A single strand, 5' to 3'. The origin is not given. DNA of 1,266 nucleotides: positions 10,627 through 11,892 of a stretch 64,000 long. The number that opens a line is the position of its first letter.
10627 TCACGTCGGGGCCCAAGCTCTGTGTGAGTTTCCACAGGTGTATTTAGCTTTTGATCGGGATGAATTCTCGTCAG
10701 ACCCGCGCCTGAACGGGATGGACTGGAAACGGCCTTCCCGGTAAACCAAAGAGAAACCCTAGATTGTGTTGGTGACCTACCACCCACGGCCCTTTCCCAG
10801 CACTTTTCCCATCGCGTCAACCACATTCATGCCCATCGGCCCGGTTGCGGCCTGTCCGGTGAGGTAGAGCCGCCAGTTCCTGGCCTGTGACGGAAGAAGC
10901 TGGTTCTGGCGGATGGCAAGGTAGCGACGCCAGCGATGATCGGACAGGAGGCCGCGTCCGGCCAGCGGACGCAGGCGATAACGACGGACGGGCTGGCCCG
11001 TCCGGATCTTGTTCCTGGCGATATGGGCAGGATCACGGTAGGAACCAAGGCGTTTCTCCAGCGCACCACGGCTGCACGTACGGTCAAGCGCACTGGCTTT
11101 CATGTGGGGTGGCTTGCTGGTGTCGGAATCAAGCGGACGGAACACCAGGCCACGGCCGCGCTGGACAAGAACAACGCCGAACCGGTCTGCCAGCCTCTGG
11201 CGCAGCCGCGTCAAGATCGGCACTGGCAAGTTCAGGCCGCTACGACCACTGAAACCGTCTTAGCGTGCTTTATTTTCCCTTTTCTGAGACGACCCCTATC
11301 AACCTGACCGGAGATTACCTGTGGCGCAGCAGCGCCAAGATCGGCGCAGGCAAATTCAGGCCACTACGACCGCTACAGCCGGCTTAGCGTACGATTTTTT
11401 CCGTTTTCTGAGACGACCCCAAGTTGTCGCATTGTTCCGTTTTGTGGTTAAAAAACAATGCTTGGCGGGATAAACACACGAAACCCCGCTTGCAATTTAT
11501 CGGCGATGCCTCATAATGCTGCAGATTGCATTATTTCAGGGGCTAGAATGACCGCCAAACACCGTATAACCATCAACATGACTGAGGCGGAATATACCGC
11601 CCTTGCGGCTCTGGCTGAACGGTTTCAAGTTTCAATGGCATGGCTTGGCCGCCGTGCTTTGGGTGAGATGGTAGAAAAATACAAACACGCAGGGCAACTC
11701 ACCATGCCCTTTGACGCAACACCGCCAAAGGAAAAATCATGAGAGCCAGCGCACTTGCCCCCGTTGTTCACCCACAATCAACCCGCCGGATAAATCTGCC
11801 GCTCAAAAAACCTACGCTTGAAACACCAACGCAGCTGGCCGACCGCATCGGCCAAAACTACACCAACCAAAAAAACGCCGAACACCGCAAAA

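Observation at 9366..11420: Transposase-less Tn21-type (Tn3-family) element carrying a RES-Xre toxin-antitoxin pair, bounded by 38-bp IRs, with two stacked tnpA 3'-end relics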

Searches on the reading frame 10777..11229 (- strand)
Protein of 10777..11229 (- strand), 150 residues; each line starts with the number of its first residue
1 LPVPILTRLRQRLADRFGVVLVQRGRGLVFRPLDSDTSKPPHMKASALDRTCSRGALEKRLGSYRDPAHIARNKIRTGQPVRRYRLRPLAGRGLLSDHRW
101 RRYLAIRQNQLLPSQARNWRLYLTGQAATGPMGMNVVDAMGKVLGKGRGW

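Call 5: search_protein_families(library=pfam, proteins=[window:10777-11229:-], max_evalue=0.01)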
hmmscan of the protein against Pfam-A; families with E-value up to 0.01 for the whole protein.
window:10777-11229:- (150 aa): 1 family
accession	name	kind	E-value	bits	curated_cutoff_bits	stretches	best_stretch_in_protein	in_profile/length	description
PF22863.1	TraI_middle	-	8e-07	29.6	27.6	1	15-65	42-87/89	TraI-like middle domain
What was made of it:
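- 10777..11193 (-): 5'-truncated relaxase pseudogene: the TraI-like middle domain and C-terminal part only. The MobA/VirD2 nuclease domain is missing. Pfam TraI_middle, 29.6 bits against a cut-off of 27.6 (call 5).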

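Call 25: search_dna_similar(query=window:10777-11229:-, collection=plasmids, mode=protein, max_rows=20)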
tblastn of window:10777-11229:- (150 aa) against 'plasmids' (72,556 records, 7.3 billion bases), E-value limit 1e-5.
No match.

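Call 31: find_homologous_proteins(query=window:10777-11229:-, max_evalue=0.001)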
Query window:10777-11229:- (150 aa): 1 proteins with E <= 0.001 among 94 candidates.
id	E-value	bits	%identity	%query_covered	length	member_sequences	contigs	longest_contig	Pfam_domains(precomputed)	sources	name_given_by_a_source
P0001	3.9e-92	324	99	99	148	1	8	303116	PF22863.2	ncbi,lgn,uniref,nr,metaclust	ncbi:hypothetical protein HEQ62_10690 [Haematospirillum jordaniae]|uniref:TraI-like middle domain-co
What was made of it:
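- Tried and rejected: The relaxase stump. tblastn against PLSDB and the word-indexed protein search found nothing beyond the query's own protein (calls 25, 31).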

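Call 62: search_protein_representatives(protein=window:10777-11229:-)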
Query: 150 residues. Proteins with E-value up to 0.001 (for the whole library): 72; up to 1e-10: 8; up to 1e-30: 1. The best 72 are listed.
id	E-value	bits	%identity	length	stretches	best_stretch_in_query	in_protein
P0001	1.3e-92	324.1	99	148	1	3-150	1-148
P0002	8.0e-16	74.8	42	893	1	9-139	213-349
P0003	8.6e-14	68.2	42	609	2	16-141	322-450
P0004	1.6e-13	67.3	46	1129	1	9-141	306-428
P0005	2.2e-13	66.9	41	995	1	9-141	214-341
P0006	1.1e-12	64.6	42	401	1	16-140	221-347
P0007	1.9e-11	60.6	38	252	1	17-139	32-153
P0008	9.1e-11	58.4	36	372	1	17-144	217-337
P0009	1.4e-09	54.5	38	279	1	17-143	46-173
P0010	1.7e-09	54.2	49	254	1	9-107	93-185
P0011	2.8e-09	53.5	43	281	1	23-139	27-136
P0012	5.9e-09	52.5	41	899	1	18-141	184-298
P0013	2.0e-08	50.8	36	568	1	12-140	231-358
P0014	2.2e-08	50.6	37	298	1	11-140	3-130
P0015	2.2e-08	50.6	38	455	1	18-140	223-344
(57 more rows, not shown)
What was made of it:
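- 10777..11193 (-): HMMER against 1.84 billion representatives aligns it to residues ~213-350 of 370-1130-aa proteins (call 62).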

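Call 63: search_protein_families(library=pfam, proteins=[P0002, P0003, P0004, P0005, P0006, P0008], max_evalue=0.001)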
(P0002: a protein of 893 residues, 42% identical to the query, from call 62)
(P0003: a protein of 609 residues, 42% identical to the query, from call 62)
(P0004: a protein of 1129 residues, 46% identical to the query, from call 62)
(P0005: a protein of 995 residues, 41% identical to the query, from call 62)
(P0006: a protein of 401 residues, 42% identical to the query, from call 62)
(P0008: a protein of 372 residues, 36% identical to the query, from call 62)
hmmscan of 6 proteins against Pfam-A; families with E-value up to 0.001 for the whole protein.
P0002 (893 aa): 2 families
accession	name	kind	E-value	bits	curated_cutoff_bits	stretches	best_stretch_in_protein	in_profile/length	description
PF03432.20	Relaxase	-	1.2e-30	106.9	24.6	1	42-156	15-132/132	MobA/VirD2-like, nuclease domain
PF22863.1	TraI_middle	-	4.8e-18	65.6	27.6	1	175-272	2-88/89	TraI-like middle domain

P0003 (609 aa): 2 families
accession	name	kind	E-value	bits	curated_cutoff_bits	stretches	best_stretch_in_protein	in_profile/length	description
PF22863.1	TraI_middle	-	1.2e-39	134.8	27.6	2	179-265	4-86/89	TraI-like middle domain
PF03432.20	Relaxase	-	3.1e-30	105.6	24.6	1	31-159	8-132/132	MobA/VirD2-like, nuclease domain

P0004 (1129 aa): 4 families
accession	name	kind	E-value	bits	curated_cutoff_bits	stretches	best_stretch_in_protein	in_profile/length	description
PF03432.20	Relaxase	-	3e-28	99.2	24.6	1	139-251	18-132/132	MobA/VirD2-like, nuclease domain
PF22863.1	TraI_middle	-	7.2e-14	52.2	27.6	1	268-359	2-88/89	TraI-like middle domain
PF21983.2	NikA-like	-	9.3e-09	35.8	27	1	6-75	5-67/72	Mobilization protein NikA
PF07508.19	Recombinase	-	2.3e-06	28.2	21.1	1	852-921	39-93/102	Recombinase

P0005 (995 aa): 2 families
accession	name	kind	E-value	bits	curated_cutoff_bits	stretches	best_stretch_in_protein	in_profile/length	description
PF03432.20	Relaxase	-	2.5e-28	99.4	24.6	1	29-159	6-132/132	MobA/VirD2-like, nuclease domain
PF22863.1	TraI_middle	-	2e-18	66.8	27.6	1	176-267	2-89/89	TraI-like middle domain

P0006 (401 aa): 2 families
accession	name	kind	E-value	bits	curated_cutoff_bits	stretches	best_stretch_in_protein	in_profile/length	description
PF03432.20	Relaxase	-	2.9e-31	108.9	24.6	1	47-159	20-132/132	MobA/VirD2-like, nuclease domain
PF22863.1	TraI_middle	-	3.2e-21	75.7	27.6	1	179-267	4-88/89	TraI-like middle domain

P0008 (372 aa): 2 families
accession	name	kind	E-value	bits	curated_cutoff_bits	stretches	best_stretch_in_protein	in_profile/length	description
PF03432.20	Relaxase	-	2.1e-32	112.6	24.6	1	41-155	16-132/132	MobA/VirD2-like, nuclease domain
PF22863.1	TraI_middle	-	1.9e-25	89.3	27.6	1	173-262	3-88/89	TraI-like middle domain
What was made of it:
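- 10777..11193 (-): Those proteins carry Relaxase plus TraI_middle domains (call 63).
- Checked: The interval 10777 to about 11193 (- strand) is a truncated relaxase gene (calls 5, 62, 63).
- The relaxase stump (calls 5, 62, 63). A relaxase stump is odd cargo (calls 62, 63).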

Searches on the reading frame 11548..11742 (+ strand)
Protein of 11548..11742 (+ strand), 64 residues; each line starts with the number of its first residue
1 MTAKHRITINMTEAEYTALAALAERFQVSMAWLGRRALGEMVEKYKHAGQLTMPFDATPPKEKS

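Call 51: find_encoding_contigs(protein=window:11548-11742:+, flank=6000, max_places=10)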
Protein window:11548-11742:+ (64 aa): 19 contigs read that carry it; 8 places shown.
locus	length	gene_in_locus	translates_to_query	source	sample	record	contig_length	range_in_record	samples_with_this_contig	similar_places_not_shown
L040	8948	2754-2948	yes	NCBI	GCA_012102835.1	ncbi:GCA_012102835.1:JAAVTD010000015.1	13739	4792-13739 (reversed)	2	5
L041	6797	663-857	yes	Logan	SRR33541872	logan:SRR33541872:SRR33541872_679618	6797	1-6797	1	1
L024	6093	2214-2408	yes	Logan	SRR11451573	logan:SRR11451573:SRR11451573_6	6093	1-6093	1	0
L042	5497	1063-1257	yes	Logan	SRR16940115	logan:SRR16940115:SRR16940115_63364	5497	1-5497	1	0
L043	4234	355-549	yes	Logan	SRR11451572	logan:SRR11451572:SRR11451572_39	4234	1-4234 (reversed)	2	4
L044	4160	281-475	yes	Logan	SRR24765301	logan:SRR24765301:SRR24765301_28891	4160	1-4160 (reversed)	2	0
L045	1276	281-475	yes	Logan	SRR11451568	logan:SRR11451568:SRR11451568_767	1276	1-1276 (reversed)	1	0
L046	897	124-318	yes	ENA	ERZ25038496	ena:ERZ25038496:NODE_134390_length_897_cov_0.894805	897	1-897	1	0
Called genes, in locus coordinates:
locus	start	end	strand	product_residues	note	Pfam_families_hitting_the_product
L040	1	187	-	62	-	?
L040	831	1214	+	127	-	PF20432:Xre-like-HTH, PF09722:Xre_MbcA_ParS_C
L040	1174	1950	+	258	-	PF08808:RES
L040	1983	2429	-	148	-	PF22863:TraI_middle (weak)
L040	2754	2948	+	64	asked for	-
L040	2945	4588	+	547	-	PF02384:N6_Mtase, PF07669:Eco57I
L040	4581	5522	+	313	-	PF17728:BsuBI_PstI_RE_N, PF06616:BsuBI_PstI_RE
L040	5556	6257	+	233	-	PF13676:TIR_2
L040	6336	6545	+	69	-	-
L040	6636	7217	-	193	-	PF00239:Resolvase, PF02796:HTH_7, PF04297:UPF0122 (faint)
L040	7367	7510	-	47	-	-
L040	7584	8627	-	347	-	PF10134:RPA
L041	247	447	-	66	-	-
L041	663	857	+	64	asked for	-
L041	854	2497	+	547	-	PF02384:N6_Mtase, PF07669:Eco57I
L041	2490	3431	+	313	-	PF17728:BsuBI_PstI_RE_N, PF06616:BsuBI_PstI_RE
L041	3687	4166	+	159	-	PF13676:TIR_2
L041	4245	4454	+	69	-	-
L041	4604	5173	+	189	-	PF00239:Resolvase, PF13565:HTH_32 (weak), PF02796:HTH_7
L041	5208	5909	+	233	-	PF01656:CbiA, PF09140:MipZ (faint), PF13614:AAA_31 (weak)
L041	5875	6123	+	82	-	-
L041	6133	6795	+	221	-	?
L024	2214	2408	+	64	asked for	-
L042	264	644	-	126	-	-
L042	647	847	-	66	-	-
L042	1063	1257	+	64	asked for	-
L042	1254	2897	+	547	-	PF02384:N6_Mtase, PF07669:Eco57I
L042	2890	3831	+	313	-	PF17728:BsuBI_PstI_RE_N, PF06616:BsuBI_PstI_RE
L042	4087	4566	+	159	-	PF13676:TIR_2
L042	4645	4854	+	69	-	-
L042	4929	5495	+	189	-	?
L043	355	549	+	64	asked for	-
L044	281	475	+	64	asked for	-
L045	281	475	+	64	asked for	-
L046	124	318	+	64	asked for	-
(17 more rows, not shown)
